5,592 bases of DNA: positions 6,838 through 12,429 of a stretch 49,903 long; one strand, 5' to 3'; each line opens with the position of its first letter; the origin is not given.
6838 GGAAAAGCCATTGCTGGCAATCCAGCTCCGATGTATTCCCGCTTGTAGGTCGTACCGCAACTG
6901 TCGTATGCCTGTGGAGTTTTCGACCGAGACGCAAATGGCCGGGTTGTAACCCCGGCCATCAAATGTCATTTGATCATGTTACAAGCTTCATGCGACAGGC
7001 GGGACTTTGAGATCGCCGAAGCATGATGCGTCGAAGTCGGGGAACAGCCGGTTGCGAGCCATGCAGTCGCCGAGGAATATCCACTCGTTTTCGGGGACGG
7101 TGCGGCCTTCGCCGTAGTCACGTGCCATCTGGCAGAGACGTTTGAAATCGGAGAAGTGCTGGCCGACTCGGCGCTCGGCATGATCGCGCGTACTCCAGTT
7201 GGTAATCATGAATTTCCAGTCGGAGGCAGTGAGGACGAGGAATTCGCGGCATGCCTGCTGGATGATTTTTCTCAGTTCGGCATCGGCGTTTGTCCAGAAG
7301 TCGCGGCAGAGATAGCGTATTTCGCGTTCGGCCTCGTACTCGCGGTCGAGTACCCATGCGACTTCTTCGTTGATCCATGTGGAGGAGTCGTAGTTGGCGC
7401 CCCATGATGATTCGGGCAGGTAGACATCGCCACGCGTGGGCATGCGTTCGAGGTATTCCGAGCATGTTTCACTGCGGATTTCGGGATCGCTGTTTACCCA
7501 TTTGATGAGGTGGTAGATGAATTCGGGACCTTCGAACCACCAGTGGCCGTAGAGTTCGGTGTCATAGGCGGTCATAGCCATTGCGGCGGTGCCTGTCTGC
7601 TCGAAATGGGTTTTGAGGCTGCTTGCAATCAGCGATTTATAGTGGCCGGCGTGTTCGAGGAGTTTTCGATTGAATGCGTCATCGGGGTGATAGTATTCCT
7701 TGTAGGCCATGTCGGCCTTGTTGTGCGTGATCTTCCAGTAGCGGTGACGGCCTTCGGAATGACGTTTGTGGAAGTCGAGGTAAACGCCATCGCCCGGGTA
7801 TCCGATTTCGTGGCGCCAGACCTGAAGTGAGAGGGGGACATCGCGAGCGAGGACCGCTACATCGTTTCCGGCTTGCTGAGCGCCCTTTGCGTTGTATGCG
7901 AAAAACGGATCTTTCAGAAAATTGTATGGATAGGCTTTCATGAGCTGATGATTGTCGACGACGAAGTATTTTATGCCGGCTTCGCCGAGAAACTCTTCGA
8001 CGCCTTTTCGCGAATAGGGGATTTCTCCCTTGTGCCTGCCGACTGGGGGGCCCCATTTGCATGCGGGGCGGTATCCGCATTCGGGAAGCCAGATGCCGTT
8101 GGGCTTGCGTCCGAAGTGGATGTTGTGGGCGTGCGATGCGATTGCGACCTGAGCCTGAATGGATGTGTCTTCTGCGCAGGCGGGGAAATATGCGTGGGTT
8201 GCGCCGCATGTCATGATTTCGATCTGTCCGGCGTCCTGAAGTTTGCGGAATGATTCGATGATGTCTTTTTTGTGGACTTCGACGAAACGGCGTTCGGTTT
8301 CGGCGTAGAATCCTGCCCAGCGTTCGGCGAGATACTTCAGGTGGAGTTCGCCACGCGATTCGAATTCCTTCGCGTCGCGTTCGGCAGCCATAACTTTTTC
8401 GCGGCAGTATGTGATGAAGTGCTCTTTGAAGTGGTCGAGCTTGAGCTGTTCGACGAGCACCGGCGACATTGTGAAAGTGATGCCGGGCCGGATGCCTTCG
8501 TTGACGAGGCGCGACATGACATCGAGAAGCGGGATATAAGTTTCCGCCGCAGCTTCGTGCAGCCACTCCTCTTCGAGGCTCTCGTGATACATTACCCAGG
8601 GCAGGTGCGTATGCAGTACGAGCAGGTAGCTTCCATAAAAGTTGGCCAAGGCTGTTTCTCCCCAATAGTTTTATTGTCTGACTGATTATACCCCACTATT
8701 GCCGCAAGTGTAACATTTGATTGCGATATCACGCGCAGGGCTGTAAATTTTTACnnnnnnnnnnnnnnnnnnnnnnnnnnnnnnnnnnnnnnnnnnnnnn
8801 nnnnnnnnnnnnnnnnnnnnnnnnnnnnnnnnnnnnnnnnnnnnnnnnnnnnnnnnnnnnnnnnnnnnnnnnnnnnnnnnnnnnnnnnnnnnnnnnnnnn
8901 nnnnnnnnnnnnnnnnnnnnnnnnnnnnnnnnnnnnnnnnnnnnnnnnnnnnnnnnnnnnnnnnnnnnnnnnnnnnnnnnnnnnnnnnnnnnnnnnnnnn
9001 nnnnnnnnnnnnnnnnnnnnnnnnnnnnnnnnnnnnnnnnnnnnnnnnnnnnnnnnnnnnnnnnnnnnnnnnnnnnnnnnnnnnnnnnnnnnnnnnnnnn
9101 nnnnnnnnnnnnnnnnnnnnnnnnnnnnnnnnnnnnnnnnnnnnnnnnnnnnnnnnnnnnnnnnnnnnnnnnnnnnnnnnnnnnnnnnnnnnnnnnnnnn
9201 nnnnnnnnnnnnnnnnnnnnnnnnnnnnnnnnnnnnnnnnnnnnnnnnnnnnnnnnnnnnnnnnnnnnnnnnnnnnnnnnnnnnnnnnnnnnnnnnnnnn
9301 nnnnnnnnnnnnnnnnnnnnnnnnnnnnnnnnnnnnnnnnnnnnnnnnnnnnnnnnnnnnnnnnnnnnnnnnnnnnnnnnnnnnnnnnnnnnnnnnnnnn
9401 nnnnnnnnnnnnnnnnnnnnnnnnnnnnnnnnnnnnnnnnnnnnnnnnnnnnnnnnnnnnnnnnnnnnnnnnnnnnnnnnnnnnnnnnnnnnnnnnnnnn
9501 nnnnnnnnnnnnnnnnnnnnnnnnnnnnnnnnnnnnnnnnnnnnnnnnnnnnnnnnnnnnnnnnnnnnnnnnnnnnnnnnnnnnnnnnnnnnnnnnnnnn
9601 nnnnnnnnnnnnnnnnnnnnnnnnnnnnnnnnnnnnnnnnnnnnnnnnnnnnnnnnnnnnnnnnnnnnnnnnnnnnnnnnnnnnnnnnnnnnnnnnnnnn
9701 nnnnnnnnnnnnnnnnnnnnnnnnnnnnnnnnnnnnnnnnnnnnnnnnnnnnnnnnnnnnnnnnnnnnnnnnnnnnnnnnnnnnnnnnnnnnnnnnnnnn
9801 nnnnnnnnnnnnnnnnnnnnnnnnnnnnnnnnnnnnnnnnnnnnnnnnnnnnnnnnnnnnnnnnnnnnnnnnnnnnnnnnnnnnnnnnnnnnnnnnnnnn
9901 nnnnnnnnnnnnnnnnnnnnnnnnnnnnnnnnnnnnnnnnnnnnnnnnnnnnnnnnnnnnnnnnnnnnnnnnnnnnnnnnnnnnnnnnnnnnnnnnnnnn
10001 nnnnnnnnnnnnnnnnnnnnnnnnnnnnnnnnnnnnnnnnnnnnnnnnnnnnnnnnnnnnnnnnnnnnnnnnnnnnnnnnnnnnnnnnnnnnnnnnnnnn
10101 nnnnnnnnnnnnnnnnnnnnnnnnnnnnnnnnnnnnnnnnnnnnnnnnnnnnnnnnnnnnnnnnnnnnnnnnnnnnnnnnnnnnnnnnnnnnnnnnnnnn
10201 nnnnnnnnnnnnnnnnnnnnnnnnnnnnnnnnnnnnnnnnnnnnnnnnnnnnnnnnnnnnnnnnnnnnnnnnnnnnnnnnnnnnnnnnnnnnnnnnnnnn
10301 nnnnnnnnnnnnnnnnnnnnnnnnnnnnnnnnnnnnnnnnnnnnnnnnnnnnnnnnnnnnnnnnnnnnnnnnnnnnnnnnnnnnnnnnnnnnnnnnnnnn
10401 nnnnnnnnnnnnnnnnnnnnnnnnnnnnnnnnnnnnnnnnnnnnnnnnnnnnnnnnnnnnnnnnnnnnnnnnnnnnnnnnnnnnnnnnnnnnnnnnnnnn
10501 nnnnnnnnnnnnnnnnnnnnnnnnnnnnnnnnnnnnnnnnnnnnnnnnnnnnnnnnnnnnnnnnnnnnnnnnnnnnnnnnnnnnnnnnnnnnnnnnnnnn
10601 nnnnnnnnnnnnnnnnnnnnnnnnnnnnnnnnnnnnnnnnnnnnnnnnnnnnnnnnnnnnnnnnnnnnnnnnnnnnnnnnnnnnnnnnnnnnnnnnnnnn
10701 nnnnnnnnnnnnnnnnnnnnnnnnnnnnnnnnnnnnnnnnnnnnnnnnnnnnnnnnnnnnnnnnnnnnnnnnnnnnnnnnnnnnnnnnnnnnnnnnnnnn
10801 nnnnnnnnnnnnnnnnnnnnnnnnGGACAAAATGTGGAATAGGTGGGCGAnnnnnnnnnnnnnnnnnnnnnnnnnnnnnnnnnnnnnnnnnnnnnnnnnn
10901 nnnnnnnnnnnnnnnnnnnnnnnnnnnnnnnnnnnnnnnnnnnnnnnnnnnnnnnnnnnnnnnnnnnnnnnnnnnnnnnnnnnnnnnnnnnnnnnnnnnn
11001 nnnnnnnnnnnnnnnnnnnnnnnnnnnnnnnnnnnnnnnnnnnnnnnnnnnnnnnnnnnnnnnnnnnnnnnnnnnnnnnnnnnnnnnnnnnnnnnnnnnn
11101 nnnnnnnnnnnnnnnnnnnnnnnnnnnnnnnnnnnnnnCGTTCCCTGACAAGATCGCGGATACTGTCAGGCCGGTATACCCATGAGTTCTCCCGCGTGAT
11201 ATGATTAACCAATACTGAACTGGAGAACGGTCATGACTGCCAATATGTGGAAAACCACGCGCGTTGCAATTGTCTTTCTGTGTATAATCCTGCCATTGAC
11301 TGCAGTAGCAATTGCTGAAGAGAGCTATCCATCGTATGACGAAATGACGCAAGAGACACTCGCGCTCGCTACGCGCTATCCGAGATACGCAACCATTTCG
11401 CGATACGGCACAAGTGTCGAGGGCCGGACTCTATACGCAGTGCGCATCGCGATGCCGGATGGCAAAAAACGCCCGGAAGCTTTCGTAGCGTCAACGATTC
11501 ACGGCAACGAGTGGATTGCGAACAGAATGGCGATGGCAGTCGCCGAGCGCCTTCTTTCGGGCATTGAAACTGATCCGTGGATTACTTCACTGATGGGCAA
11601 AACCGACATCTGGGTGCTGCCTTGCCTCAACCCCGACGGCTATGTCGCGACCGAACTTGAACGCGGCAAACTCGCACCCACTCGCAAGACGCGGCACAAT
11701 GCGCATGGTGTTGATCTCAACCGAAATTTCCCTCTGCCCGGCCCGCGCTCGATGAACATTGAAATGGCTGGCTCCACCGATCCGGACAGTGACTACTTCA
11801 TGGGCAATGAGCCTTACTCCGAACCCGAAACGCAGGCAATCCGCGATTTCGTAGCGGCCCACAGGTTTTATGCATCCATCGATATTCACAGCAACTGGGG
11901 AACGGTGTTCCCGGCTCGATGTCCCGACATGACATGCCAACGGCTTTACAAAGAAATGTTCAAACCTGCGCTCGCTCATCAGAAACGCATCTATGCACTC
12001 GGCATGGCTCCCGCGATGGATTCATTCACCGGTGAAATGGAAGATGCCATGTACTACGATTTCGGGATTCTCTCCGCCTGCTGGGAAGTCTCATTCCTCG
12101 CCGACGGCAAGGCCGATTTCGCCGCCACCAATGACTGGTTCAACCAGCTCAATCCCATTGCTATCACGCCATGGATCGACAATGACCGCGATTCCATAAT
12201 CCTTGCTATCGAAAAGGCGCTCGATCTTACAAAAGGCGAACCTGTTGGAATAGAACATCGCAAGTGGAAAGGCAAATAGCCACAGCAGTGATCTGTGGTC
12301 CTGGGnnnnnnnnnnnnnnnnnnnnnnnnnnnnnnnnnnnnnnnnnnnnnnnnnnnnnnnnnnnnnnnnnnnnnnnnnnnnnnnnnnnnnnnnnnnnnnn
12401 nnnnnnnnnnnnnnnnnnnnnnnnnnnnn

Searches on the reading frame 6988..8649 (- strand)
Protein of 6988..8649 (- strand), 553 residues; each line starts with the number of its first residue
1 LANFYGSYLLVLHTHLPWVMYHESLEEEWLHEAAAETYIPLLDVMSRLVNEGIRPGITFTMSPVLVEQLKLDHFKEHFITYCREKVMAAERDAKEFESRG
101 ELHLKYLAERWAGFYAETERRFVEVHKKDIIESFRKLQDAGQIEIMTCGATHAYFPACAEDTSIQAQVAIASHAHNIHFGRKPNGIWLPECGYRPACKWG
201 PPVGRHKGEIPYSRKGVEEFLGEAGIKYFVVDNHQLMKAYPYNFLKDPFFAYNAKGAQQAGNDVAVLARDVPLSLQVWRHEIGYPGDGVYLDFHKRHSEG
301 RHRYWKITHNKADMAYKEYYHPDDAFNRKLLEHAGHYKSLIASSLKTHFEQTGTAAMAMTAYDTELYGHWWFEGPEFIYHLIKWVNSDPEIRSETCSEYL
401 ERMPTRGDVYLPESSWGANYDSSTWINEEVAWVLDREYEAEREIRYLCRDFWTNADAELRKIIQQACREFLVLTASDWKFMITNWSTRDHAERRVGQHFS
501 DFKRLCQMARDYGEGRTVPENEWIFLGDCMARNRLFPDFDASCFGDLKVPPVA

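Call 46: search_protein_families(library=pfam, proteins=[window:6988-8649:-], max_evalue=0.0001)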
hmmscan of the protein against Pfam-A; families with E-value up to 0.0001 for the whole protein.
window:6988-8649:- (553 aa): 2 families
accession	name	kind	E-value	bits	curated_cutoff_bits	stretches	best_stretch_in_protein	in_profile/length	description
PF03065.20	Glyco_hydro_57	-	7.1e-35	121.2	21.2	1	10-412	2-291/291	Glycosyl hydrolase family 57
PF09210.16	BE_C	-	1.1e-17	64.6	25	1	439-544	4-101/101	1,4-alpha-glucan branching enzyme, C-terminal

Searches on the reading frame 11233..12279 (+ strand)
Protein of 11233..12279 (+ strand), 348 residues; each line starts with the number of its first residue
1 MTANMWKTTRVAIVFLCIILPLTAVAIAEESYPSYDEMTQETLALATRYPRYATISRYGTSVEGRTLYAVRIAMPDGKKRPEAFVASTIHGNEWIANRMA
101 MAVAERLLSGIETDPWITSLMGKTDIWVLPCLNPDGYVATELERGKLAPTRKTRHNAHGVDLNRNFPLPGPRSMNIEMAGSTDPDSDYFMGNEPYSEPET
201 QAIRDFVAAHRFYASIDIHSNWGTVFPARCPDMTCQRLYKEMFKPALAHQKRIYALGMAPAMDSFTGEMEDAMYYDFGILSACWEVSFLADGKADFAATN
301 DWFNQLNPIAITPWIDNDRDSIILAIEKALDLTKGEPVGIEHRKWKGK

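Call 46: search_protein_families(library=pfam, proteins=[window:11233-12279:+], max_evalue=0.0001)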
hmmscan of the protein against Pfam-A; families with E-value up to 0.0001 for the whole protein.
window:11233-12279:+ (348 aa): 1 family
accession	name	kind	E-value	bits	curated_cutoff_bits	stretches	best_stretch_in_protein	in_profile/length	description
PF00246.29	Peptidase_M14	-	2.9e-46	158.8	21.6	1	43-227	6-191/286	Zinc carboxypeptidase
